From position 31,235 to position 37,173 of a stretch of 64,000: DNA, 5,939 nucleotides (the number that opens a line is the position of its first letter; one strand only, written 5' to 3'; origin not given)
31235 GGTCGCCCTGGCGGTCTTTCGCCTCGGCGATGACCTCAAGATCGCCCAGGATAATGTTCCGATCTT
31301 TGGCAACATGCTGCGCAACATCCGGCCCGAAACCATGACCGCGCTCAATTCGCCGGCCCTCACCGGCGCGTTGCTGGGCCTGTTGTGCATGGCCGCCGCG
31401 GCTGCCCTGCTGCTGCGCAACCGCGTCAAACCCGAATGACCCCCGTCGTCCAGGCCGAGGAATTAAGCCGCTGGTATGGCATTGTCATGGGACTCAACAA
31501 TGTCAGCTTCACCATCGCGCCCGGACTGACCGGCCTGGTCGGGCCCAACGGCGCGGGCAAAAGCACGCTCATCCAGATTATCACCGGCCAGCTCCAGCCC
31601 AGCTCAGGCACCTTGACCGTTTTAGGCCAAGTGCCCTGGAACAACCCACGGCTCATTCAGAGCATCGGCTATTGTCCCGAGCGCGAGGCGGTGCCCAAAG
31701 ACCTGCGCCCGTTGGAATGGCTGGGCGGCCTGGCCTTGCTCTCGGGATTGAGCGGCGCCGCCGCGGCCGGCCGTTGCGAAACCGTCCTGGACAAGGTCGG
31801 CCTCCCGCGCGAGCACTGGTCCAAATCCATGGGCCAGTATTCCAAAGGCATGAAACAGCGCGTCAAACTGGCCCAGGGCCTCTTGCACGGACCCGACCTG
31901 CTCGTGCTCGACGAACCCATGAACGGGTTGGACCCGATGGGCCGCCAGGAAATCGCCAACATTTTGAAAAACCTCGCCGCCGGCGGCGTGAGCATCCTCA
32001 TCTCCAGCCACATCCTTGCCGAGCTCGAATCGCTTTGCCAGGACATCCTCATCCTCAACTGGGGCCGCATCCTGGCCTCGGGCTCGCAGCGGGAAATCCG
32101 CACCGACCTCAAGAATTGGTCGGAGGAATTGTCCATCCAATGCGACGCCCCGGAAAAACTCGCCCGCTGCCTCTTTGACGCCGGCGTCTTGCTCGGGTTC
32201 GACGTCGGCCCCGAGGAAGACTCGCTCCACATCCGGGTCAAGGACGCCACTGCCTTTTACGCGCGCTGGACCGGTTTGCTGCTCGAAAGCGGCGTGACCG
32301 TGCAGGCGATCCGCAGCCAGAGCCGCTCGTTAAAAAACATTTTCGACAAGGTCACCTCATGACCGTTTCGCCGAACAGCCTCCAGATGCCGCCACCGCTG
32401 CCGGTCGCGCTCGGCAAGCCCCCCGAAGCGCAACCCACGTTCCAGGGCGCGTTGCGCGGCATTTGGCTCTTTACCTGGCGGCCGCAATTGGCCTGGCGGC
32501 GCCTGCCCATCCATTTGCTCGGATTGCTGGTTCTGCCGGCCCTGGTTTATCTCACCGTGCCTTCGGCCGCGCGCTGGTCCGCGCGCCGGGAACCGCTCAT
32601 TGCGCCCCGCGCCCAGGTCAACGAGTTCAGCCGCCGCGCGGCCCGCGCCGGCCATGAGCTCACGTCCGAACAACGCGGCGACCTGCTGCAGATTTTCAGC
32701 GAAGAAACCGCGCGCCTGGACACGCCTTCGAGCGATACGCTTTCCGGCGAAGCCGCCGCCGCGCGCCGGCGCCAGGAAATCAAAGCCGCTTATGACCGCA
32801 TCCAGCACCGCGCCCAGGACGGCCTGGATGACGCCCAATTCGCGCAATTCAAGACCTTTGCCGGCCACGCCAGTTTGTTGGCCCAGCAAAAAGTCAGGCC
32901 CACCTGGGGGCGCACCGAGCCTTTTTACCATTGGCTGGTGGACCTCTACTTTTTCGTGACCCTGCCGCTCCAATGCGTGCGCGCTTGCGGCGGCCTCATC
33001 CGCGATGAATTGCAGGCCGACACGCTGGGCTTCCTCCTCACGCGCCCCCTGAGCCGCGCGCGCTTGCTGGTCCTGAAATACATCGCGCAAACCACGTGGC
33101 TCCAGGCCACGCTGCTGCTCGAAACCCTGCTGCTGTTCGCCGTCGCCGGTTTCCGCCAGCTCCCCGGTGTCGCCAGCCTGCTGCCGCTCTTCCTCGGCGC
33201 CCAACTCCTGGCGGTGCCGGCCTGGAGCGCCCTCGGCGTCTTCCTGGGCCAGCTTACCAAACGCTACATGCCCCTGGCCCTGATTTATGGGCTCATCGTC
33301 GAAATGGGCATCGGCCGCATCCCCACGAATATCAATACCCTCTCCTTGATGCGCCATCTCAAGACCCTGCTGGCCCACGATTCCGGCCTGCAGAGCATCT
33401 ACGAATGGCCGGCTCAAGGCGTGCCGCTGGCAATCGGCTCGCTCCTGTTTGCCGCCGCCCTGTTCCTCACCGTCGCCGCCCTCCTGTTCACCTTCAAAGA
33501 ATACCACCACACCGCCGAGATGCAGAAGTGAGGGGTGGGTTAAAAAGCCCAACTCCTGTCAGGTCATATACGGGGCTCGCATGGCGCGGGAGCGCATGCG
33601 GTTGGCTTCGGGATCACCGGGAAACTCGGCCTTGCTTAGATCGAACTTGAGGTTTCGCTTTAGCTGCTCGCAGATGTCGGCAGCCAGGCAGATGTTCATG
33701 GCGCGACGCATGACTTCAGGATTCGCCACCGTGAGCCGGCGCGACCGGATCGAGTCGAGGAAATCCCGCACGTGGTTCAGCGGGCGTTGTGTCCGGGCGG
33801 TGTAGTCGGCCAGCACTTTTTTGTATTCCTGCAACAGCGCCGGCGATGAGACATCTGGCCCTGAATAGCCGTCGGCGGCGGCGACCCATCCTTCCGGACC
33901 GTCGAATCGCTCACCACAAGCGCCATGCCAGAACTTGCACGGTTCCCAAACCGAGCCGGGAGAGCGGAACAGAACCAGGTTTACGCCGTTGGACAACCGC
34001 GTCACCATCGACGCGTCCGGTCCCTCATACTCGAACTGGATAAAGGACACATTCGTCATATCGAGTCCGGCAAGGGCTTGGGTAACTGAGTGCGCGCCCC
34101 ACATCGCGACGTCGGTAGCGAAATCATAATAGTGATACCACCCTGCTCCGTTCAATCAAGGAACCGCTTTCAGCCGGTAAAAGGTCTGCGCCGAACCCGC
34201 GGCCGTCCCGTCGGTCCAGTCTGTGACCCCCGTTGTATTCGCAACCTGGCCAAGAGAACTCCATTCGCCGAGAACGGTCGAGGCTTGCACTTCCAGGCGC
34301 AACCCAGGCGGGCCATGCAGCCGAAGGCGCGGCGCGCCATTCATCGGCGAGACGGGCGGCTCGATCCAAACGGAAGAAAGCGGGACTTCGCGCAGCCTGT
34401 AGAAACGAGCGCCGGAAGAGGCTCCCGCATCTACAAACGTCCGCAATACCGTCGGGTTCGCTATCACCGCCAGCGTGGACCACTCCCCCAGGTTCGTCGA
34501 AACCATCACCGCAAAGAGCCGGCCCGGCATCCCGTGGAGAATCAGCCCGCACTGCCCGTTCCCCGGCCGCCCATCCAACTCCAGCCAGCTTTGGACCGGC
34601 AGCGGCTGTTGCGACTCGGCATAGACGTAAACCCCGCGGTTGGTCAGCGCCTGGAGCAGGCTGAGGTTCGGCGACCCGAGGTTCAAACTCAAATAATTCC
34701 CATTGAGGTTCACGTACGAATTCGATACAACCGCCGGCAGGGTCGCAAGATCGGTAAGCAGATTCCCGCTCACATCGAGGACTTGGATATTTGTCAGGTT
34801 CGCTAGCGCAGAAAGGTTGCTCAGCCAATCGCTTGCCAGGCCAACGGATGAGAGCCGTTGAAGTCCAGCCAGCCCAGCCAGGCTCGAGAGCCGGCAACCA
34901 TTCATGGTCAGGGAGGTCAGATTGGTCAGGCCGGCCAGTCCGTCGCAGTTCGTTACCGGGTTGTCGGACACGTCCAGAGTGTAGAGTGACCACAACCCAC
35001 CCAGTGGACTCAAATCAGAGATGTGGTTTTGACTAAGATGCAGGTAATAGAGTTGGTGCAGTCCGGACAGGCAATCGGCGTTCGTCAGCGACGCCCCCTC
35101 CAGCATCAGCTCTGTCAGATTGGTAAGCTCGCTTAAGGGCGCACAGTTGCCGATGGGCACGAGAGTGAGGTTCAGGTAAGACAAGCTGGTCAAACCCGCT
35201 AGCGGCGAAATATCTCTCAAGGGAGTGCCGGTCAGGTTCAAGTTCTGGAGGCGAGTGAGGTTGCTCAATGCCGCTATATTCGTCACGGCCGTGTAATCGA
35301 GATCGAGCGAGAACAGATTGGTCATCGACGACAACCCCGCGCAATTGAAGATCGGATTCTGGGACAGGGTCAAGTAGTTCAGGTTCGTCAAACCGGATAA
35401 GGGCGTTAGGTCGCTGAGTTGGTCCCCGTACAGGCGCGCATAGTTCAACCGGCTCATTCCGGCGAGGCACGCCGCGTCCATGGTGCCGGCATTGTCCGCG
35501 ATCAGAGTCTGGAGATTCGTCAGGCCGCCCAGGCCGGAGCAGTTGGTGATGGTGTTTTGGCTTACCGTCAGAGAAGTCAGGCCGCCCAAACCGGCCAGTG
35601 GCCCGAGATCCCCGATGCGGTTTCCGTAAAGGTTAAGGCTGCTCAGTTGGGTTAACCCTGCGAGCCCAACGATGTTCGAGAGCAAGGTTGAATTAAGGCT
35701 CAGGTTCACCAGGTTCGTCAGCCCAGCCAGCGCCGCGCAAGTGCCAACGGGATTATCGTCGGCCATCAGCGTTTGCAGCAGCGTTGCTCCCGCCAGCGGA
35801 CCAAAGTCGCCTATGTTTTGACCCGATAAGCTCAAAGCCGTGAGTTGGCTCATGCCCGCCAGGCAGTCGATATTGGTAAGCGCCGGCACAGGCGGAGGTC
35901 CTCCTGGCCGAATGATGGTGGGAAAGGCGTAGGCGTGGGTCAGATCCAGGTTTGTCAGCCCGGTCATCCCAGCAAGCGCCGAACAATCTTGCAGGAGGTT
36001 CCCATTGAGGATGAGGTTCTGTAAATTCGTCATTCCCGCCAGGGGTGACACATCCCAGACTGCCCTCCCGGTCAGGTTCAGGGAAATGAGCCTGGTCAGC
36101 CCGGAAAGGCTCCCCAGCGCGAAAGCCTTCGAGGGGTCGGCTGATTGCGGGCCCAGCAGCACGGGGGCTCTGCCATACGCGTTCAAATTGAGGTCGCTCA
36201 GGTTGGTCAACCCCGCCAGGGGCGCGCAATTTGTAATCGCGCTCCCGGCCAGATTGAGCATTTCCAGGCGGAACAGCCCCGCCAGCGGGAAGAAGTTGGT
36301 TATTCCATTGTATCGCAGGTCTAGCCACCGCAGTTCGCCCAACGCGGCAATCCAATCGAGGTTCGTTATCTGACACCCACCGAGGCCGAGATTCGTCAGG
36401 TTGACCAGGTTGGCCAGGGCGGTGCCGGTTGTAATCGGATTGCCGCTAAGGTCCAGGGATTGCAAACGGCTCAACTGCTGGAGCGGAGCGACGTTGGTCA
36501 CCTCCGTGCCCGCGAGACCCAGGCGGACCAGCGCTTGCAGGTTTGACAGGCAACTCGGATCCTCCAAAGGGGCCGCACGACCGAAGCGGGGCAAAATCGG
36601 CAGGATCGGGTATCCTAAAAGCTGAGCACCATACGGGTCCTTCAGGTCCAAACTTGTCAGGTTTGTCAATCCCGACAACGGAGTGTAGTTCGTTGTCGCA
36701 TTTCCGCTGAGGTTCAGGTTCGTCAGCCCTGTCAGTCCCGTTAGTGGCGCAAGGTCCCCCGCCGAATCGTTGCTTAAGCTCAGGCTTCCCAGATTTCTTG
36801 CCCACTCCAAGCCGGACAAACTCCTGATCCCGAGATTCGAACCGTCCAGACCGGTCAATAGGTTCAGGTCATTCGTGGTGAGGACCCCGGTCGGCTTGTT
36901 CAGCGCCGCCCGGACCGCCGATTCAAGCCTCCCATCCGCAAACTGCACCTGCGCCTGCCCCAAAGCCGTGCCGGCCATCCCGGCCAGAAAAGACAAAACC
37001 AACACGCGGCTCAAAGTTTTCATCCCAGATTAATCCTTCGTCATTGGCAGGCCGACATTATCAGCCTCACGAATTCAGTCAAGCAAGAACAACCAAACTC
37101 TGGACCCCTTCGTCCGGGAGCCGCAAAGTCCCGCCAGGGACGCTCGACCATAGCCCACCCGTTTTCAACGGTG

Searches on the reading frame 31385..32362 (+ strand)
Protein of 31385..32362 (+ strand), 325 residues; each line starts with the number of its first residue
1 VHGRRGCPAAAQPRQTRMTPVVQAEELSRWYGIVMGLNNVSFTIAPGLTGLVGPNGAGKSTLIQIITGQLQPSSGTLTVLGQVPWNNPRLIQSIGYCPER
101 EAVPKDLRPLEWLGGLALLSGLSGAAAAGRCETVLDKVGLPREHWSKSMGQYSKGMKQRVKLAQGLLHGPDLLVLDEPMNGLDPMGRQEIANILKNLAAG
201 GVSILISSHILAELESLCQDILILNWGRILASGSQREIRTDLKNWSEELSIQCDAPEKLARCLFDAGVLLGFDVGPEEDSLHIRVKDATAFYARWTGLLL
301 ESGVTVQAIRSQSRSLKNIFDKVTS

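Call 69: search_protein_families(library=pfam, proteins=[window:31385-32362:+], max_evalue=0.00001)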
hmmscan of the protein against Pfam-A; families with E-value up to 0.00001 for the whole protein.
window:31385-32362:+ (325 aa): 3 families
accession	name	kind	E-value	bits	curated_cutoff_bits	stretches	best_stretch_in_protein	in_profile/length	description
PF00005.33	ABC_tran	-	6.9e-27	95.2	25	1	37-180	1-137/137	ABC transporter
PF13304.12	AAA_21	-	1.1e-13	52.4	27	1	151-213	237-302/304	AAA domain, putative AbiEii toxin, Type IV TA system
PF13476.12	AAA_23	-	9.7e-06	26.8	27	0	37-67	10-40/201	AAA domain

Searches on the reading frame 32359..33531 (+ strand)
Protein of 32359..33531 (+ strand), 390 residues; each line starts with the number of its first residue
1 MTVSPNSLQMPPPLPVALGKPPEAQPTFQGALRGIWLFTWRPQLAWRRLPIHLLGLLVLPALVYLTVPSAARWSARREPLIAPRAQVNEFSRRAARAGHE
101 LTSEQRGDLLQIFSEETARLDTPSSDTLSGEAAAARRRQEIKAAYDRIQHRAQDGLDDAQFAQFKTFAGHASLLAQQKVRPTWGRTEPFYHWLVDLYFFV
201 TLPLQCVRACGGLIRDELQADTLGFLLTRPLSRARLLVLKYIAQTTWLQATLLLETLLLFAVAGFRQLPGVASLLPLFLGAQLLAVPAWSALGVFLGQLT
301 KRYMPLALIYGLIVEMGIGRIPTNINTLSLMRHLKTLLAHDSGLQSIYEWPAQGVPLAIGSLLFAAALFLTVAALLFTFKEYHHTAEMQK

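Call 69: search_protein_families(library=pfam, proteins=[window:32359-33531:+], max_evalue=0.00001)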
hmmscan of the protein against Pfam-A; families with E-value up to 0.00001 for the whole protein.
window:32359-33531:+ (390 aa): 2 families
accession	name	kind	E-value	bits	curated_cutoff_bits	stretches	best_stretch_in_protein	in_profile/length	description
PF12730.13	ABC2_membrane_4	-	8.1e-09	36.1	27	1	174-305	31-167/179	ABC-2 family transporter protein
PF12679.13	ABC2_membrane_2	-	1.8e-06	27.9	27.2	1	160-301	72-179/283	ABC-2 family transporter protein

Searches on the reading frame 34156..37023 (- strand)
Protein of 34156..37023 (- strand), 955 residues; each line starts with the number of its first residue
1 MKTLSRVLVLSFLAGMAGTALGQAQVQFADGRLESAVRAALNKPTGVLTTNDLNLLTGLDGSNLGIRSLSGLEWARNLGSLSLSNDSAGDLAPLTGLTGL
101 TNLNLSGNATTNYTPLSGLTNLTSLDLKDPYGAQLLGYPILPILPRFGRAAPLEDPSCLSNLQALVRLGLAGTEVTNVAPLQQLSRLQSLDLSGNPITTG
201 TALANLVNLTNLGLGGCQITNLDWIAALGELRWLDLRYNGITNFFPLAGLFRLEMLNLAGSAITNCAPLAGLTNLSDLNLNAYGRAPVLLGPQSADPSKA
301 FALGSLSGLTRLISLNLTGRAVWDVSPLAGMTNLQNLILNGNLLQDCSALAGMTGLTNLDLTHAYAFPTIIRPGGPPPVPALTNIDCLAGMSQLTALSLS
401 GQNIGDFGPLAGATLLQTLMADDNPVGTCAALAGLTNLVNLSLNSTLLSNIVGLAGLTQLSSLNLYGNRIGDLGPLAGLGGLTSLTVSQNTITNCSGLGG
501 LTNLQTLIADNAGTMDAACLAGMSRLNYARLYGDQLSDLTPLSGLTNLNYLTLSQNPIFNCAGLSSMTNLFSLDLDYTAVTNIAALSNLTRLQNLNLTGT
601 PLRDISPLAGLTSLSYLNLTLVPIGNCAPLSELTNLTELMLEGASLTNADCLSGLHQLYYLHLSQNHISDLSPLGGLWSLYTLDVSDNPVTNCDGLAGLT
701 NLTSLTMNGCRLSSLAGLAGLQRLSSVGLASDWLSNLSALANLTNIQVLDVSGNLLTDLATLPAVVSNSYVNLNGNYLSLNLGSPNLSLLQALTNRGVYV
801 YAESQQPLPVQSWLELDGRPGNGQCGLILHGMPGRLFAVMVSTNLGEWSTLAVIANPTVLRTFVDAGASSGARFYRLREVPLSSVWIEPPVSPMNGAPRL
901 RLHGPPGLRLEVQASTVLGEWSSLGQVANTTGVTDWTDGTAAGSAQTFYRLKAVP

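Call 69: search_protein_families(library=pfam, proteins=[window:34156-37023:-], max_evalue=0.00001)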
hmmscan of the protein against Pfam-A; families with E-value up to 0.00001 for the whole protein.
window:34156-37023:- (955 aa): 5 families
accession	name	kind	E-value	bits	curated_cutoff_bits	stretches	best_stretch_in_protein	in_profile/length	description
PF12799.13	LRR_4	-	1.8e-58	193.7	27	1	186-224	2-41/44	Leucine Rich repeats (2 copies)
PF13855.12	LRR_8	-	1.1e-27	95.9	27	0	208-261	2-59/61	Leucine rich repeat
PF23598.1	LRR_14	-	2.5e-15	56.5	40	1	627-752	15-147/353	Leucine-rich repeat region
PF23952.1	LRR_EndoS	-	1.9e-13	51.1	27.9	0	682-762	27-100/116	Endo-beta-N-acetylglucosaminidase EndoS LRR domain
PF14580.12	LRR_9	-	5.4e-09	36.3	30.5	0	680-751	44-117/175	Leucine-rich repeat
